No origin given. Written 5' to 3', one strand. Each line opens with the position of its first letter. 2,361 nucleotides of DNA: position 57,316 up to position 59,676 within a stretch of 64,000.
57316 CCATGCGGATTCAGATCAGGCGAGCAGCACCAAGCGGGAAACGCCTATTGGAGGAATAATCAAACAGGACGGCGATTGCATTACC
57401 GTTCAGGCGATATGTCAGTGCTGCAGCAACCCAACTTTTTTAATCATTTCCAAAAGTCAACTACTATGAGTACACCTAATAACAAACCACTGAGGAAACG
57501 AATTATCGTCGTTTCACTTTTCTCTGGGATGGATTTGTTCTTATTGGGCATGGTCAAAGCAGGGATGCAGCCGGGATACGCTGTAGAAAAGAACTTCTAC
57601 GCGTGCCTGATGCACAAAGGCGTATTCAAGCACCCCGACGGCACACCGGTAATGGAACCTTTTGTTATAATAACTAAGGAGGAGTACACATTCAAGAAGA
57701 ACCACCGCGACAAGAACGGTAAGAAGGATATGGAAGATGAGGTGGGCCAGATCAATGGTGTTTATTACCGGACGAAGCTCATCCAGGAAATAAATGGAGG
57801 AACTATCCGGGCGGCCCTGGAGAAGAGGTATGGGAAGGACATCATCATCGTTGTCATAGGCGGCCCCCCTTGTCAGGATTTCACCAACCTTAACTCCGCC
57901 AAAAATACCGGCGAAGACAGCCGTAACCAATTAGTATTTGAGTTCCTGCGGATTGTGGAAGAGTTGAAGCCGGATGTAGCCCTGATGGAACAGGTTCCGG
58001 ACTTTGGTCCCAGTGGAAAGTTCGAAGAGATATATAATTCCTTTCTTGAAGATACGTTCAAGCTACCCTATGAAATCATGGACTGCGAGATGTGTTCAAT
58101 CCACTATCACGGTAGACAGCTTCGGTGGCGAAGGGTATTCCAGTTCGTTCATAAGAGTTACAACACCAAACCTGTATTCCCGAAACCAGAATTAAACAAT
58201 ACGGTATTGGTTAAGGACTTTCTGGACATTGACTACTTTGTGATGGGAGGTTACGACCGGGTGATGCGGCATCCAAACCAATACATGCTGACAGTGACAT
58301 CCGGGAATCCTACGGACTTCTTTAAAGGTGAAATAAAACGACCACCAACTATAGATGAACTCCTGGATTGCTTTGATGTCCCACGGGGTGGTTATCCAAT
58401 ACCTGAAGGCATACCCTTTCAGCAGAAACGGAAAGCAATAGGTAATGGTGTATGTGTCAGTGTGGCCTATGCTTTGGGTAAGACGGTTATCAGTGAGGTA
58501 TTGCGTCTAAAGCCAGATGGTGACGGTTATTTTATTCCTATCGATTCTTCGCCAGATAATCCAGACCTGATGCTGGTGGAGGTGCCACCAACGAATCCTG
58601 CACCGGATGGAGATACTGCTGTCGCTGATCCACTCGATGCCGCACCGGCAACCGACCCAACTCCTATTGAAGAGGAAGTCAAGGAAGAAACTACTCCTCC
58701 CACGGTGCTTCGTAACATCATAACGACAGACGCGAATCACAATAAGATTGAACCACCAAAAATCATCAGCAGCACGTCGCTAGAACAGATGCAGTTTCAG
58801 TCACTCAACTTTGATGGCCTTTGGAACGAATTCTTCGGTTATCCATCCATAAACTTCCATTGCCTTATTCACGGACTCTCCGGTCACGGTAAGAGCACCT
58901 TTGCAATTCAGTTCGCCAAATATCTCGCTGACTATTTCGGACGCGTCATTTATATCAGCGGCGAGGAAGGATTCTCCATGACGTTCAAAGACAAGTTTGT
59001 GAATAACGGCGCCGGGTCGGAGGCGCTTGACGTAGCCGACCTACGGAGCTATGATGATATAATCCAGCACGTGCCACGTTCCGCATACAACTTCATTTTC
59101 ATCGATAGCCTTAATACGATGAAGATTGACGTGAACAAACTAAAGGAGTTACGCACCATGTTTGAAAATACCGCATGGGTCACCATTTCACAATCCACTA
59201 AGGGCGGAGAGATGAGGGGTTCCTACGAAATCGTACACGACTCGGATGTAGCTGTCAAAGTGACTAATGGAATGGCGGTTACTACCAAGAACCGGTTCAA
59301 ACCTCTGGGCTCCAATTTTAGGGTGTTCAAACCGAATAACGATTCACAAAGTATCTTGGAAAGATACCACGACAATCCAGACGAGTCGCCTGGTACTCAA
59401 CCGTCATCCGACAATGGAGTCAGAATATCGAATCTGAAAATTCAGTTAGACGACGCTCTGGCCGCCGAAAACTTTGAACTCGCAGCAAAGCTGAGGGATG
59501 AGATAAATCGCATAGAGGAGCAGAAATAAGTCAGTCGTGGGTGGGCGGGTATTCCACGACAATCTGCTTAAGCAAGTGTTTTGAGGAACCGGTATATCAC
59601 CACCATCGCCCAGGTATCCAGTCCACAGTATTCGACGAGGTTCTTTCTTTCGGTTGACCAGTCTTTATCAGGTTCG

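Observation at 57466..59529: Unusual triple fusion of C5 DNA methyltransferase, RecA/KaiC-like ATPase and UVR motif, translationally coupled to a ParB-like gene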

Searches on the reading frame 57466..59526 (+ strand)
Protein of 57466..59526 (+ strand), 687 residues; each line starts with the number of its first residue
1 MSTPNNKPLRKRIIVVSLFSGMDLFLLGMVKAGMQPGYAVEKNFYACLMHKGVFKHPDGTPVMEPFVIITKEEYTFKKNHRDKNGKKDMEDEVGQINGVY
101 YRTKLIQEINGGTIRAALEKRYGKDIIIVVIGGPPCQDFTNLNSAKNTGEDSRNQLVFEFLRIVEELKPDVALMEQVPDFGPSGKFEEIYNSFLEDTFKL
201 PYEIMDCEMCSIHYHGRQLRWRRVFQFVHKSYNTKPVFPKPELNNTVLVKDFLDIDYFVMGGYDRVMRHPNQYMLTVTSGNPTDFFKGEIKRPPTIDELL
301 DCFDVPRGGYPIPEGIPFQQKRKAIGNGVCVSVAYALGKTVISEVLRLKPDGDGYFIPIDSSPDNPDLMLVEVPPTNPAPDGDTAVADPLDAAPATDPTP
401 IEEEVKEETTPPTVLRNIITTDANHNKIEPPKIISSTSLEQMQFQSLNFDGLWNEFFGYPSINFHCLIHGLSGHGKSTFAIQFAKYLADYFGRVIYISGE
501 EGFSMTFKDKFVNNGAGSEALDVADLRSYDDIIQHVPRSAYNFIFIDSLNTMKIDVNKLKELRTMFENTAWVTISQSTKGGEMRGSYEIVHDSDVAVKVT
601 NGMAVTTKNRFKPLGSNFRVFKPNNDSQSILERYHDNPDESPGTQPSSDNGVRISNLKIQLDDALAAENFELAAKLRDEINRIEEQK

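Call 3: search_protein_families(library=pfam, proteins=[window:57466-59526:+], max_evalue=0.01)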
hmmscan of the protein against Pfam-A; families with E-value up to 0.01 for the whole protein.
window:57466-59526:+ (687 aa): 4 families
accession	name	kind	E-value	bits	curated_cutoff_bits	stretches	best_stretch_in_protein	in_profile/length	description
PF00145.23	DNA_methylase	-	4.3e-18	66.3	22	1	106-250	43-190/324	C-5 cytosine-specific DNA methylase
PF02151.25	UVR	-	8.3e-09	35.4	21.5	1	653-686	3-36/36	UvrB/uvrC motif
PF13479.12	AAA_24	-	0.0024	18.2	27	1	465-552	4-76/195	AAA domain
PF06745.19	ATPase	-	0.0064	16.3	26.6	0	465-503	21-60/231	KaiC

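Call 4: search_protein_families(library=ncbifam, proteins=[window:57466-59526:+], max_evalue=0.01)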
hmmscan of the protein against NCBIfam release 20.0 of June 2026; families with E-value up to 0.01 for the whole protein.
window:57466-59526:+ (687 aa): 4 families
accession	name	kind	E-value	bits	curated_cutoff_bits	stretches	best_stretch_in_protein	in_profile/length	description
TIGR00675.1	dcm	superfamily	1.3e-13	51.3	100.65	1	97-254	57-190/329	DNA (cytosine-5-)-methyltransferase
TIGR00416.1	sms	equivalog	2.8e-06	26.4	403.05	1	466-553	97-183/454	DNA repair protein RadA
NF053706.1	PrRKinActvMcsABac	equivalog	0.0011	18.7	210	1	653-686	140-173/182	protein-arginine kinase activator protein McsA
TIGR02237.1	recomb_radB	equivalog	0.0028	17.6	172.4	1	468-616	17-163/210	DNA repair and recombination protein RadB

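Call 6: search_protein_families(library=phrogs, proteins=[window:57466-59526:+], max_evalue=0.01)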
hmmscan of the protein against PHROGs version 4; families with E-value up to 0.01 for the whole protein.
window:57466-59526:+ (687 aa): 7 families
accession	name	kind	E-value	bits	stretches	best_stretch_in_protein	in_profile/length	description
phrog_116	-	other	1.2e-29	104.3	1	5-349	200-497/779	DNA methyltransferase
phrog_6891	-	other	1.2e-28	101.6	1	431-605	10-187/310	ATPase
phrog_363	-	other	1.4e-16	61.6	1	113-180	103-168/327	DNA methyltransferase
phrog_239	-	DNA, RNA and nucleotide metabolism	0.00024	21.2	1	466-510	361-406/801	DNA primase/helicase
phrog_124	-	DNA, RNA and nucleotide metabolism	0.00068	20.1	1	466-549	46-117/382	Sak4-like ssDNA annealing protein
phrog_1366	-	unknown function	0.00098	19.7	1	467-549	18-98/307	-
phrog_19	-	DNA, RNA and nucleotide metabolism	0.0013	18.7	0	468-502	358-392/621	DnaB-like replicative helicase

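Call 7: find_homologous_proteins(query=window:57466-59526:+, max_evalue=0.001)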
Query window:57466-59526:+ (687 aa): 109 proteins with E <= 0.001 among 7159 candidates.
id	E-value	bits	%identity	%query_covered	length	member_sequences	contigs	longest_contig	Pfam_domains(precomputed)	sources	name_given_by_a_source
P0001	0.0e+0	1596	100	100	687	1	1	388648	PF00145.24,PF02151.26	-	-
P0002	1.3e-227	776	48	64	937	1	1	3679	PF00145.24,PF02151.26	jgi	jgi:site-specific DNA-cytosine methylase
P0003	1.2e-207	710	54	90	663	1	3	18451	PF00145.24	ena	-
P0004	1.0e-203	697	51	98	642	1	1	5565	PF00145.24,PF02151.26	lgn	-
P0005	6.8e-202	691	51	99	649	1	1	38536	PF00145.24,PF02151.26,PF20720.4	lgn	-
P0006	2.3e-200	686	49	99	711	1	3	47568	PF00145.24,PF02151.26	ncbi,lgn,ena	-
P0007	2.4e-199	682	50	100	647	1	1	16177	PF00145.24,PF02151.26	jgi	-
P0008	3.9e-197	675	49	100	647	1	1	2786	PF00145.24,PF02151.26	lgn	-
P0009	1.5e-196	673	47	57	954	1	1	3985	PF00145.24,PF02151.26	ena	-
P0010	2.3e-196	673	49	99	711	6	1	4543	PF00145.24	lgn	-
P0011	2.8e-195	669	44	65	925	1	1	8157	PF00145.24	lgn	-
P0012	8.2e-193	661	47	57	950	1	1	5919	PF00145.24,PF13479.13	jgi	jgi:hypothetical protein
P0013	1.4e-190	653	51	55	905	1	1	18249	PF00145.24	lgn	-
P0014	1.3e-186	640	45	64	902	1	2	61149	PF00145.24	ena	-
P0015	1.9e-180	620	50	89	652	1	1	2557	PF00145.24,PF13479.13,PF20720.4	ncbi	-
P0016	3.1e-179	616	49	90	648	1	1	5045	PF00145.24,PF20720.4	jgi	-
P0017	1.3e-177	611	44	65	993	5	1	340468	PF00145.24,PF13479.13,PF02151.26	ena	-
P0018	4.0e-177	609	44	99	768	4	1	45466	PF00145.24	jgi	-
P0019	3.2e-176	606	48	90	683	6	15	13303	PF00145.24,PF13479.13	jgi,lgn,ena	-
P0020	5.6e-176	605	49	90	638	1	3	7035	PF00145.24,PF13479.13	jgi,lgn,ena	-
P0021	1.6e-172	594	47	90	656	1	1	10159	PF00145.24,PF20720.4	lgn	-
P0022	3.4e-172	593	45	90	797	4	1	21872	PF00145.24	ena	-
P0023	1.1e-170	588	46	89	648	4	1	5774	PF00145.24,PF20720.4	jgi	jgi:site-specific DNA-cytosine methylase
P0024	4.6e-170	586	46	91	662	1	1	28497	PF00145.24,PF13479.13,PF20720.4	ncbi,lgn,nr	ncbi:MAG: DUF2075 domain-containing protein [Bacteroidetes bacterium]|nr:MAG: DUF2075 domain-contain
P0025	6.4e-169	582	43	95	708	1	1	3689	PF00145.24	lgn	-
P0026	3.4e-167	576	46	90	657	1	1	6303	PF00145.24,PF20720.4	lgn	-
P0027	3.9e-167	576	48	54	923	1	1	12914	PF00145.24,PF13479.13,PF02151.26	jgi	jgi:site-specific DNA-cytosine methylase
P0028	5.7e-166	572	43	98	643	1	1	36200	PF00145.24,PF02151.26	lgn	-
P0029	1.4e-165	571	45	90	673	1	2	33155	PF00145.24,PF20720.4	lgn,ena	-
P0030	2.6e-163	563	40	99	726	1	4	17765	PF00145.24,PF13479.13,PF02151.26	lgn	-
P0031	1.7e-159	551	44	89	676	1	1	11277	PF00145.24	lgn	-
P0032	1.2e-157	545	44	90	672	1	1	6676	PF00145.24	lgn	-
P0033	2.0e-154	534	43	89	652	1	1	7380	PF00145.24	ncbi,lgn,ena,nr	ncbi:MAG: DNA cytosine methyltransferase [bacterium]|nr:DNA cytosine methyltransferase [bacterium]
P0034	3.0e-153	530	43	89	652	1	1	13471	PF00145.24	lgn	-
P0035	2.0e-148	514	41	98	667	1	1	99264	PF00145.24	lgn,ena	-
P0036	7.2e-135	469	54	60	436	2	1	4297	PF02151.26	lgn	-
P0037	2.4e-128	448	60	51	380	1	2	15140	PF00145.24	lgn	-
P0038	1.5e-123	432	58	52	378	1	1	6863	PF00145.24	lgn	-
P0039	3.0e-122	428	58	51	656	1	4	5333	PF00145.24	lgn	-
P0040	7.2e-114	400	53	51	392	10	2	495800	PF00145.24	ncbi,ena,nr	ncbi:MAG: DNA cytosine methyltransferase [Bacteroidetes bacterium]|nr:DNA cytosine methyltransferase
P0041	9.1e-93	330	46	50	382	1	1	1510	PF00145.24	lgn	-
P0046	1.5e-82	296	65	30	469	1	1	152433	PF13479.13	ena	-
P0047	2.0e-82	296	64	32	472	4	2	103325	PF13479.13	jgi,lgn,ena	-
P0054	9.1e-79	284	53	35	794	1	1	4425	PF00145.24,PF13479.13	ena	-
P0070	1.0e-68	251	50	36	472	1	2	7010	-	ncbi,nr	ncbi:MAG: DNA repair protein RadA [Bacteroidetes bacterium]|nr:DNA repair protein RadA [Bacteroidota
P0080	9.3e-61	224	35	61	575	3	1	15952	PF00145.24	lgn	-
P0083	2.7e-56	210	52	28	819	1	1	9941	PF00145.24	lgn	-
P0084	1.2e-55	207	34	61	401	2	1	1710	PF00145.24,PF13479.13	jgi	jgi:hypothetical protein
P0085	8.3e-16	76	30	31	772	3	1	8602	PF00145.24,PF01728.26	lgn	-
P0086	3.1e-14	71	30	29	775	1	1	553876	PF00145.24,PF09445.17,PF01728.26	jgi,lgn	jgi:DNA (cytosine-5)-methyltransferase 1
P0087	9.4e-14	69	35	12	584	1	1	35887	PF00145.24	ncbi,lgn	-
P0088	1.7e-13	68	36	12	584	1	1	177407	PF00145.24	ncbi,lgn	ncbi:DNA cytosine methyltransferase [Helicobacter pylori]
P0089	2.2e-13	68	36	12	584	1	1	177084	PF00145.24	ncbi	-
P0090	2.3e-13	68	36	12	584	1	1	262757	PF00145.24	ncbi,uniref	ncbi:DNA cytosine methyltransferase [Helicobacter pylori]|uniref:DNA cytosine methyltransferase n=1 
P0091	2.8e-13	67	35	12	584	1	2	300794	PF00145.24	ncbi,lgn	-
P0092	3.1e-13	67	36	12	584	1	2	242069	PF00145.24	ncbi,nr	ncbi:DNA cytosine methyltransferase [Helicobacter pylori]|nr:DNA cytosine methyltransferase [Helicob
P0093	2.9e-11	61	27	34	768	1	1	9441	PF00145.24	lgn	-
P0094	8.1e-11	59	35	18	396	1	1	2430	PF00145.24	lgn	-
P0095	5.0e-10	57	27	34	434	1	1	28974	PF00145.24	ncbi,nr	ncbi:MAG: DNA cytosine methyltransferase [Symploca sp. SIO2C1]|nr:DNA cytosine methyltransferase [Sy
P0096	1.0e-9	56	27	41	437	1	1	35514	PF00145.24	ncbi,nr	ncbi:MAG: DNA cytosine methyltransferase [Symploca sp. SIO2E6]|nr:DNA cytosine methyltransferase [Sy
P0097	1.6e-9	55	27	41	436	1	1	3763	PF00145.24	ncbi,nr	ncbi:MAG: DNA cytosine methyltransferase [Symploca sp. SIO2G7]|nr:DNA cytosine methyltransferase [Sy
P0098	5.7e-9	53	27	39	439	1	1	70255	PF00145.24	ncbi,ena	-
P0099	2.9e-8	51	30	26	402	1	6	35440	PF00145.24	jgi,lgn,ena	-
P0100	1.4e-7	49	34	19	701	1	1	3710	PF00145.24,PF03602.22,PF02086.22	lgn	-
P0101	2.1e-7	48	38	17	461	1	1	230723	PF00145.24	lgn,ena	-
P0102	1.3e-6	45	38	12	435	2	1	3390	PF00145.24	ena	-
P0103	1.9e-6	45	30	20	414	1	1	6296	PF00145.24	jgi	jgi:DNA (cytosine-5)-methyltransferase 1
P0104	2.0e-6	45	39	14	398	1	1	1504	PF00145.24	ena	-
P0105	3.6e-6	44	29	24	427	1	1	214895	PF00145.24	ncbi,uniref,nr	ncbi:DNA (cytosine-5-)-methyltransferase [Scytonema sp. UIC 10036]|uniref:DNA cytosine methyltransfe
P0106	5.0e-5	40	27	31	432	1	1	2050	PF00145.24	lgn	-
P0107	5.3e-5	40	37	14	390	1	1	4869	PF00145.24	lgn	-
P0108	2.6e-4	38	46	9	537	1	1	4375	PF00145.24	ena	-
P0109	4.3e-4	37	28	17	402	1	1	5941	PF00145.24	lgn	-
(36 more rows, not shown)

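Call 8: search_solved_structures(query=window:57466-59526:+, max_evalue=0.1, show_alignments=2)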
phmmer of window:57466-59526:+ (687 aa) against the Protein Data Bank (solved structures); distinct sequences matched with E-value up to 0.1: 63 (the best 60 are shown).
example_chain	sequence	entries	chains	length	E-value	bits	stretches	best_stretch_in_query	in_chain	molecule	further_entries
3g7u_A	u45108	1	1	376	9.6e-11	44.1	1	127-253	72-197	Cytosine-specific methyltransferase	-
10mh_A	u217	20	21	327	2.7e-07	32.7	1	129-268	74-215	PROTEIN (CYTOSINE-SPECIFIC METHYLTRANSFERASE HHAI) | HaeIII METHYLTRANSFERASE | Modification methylase HhaI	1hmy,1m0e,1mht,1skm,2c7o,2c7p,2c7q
1fjx_A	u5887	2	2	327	2.7e-07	32.7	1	129-268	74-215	HHAI DNA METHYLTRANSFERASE | MODIFICATION METHYLASE HHAI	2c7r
1svu_A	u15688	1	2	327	2.8e-07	32.7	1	129-268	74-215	Modification methylase HhaI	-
2uyh_A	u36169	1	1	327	3.8e-07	32.2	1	129-268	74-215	MODIFICATION METHYLASE HHAI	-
2uyc_A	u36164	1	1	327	6.4e-07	31.5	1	129-268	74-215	MODIFICATION METHYLASE HHAI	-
2zcj_A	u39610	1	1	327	7e-07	31.4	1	129-268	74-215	Modification methylase HhaI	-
2uz4_A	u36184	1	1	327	1.2e-06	30.6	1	129-268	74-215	MODIFICATION METHYLASE HHAI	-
2z6q_A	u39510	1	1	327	1.4e-06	30.4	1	129-268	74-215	Modification methylase HhaI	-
2z6u_A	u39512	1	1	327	1.7e-06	30.1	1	129-268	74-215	Modification methylase HhaI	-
2i9k_A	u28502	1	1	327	2.4e-06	29.6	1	129-268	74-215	Modification methylase HhaI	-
2z6a_A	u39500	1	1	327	4.3e-06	28.8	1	129-268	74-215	Modification methylase HhaI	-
1dct_A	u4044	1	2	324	5.3e-06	28.5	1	130-244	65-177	PROTEIN (MODIFICATION METHYLASE HAEIII)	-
3ubt_Y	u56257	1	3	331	8e-05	24.6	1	130-244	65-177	Modification methylase HaeIII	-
9mvy_A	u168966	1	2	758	0.00021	23.2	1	127-180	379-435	DNA (cytosine-5)-methyltransferase 1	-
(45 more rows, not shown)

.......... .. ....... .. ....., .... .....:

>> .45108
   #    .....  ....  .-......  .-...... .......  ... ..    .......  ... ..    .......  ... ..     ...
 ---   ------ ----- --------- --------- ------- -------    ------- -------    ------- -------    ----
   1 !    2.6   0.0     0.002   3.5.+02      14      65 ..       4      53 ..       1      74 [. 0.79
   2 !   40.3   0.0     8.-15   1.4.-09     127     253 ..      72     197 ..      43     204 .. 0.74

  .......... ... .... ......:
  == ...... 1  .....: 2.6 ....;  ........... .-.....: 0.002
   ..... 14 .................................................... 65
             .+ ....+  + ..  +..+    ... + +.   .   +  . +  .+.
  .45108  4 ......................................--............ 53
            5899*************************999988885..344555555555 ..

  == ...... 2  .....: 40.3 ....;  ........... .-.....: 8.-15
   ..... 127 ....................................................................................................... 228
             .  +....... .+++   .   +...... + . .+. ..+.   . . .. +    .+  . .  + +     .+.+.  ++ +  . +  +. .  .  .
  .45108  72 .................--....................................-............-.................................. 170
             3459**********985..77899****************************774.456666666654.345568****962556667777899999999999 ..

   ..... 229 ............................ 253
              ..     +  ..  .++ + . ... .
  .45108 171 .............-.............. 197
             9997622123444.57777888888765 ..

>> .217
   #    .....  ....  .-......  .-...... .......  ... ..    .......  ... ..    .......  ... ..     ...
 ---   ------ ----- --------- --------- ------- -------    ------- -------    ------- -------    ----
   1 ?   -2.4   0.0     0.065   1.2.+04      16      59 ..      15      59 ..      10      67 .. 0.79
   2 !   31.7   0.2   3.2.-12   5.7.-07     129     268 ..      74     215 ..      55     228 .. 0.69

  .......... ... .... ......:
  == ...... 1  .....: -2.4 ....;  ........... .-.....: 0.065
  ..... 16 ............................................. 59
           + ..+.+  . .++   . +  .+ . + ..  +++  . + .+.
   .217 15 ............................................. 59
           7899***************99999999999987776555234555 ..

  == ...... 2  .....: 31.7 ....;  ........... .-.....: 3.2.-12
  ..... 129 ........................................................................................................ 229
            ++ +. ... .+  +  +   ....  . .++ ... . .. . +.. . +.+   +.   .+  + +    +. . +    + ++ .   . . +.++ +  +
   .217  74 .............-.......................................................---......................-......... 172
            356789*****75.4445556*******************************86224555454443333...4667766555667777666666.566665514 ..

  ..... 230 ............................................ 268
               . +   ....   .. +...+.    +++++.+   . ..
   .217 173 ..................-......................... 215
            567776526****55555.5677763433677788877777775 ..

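Call 11: find_encoding_contigs(protein=P0001, flank=10000, max_places=3)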
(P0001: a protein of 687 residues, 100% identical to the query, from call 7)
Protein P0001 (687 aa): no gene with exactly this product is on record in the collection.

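Call 12: find_encoding_contigs(protein=P0006, flank=10000, max_places=3)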
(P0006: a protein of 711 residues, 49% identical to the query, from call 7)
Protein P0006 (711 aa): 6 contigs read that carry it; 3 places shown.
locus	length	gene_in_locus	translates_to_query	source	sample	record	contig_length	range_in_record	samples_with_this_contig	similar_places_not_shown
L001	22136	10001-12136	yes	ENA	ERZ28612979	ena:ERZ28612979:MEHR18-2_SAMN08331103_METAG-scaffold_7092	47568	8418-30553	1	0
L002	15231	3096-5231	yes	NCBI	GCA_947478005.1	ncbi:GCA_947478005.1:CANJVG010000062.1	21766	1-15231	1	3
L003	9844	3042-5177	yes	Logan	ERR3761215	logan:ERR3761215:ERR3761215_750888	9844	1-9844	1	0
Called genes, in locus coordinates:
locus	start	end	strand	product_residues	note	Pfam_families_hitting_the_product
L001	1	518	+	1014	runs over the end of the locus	PF00873:ACR_tran, PF03176:MMPL (faint), PF02355:SecD_SecF_C (weak)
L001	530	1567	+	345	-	PF25174:Beta-prop_THOC3 (weak)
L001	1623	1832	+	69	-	-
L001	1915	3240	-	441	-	PF09903:DUF2130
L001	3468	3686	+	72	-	-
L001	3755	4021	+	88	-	-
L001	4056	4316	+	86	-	-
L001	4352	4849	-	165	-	-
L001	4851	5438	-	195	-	-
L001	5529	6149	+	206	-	-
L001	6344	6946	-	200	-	-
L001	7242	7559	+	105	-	PF12957:DUF3846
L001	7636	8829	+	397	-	-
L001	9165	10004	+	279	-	-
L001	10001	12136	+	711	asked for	PF00145:DNA_methylase (weak), PF02151:UVR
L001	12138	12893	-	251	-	-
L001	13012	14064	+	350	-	-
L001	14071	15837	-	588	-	PF02384:N6_Mtase, PF07669:Eco57I, PF12950:TaqI_C (weak)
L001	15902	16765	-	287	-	-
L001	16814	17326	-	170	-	PF04970:LRAT (weak)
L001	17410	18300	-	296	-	-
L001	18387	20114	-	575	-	-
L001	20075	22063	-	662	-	-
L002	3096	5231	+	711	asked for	PF00145:DNA_methylase (weak), PF02151:UVR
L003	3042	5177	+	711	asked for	PF00145:DNA_methylase (weak), PF02151:UVR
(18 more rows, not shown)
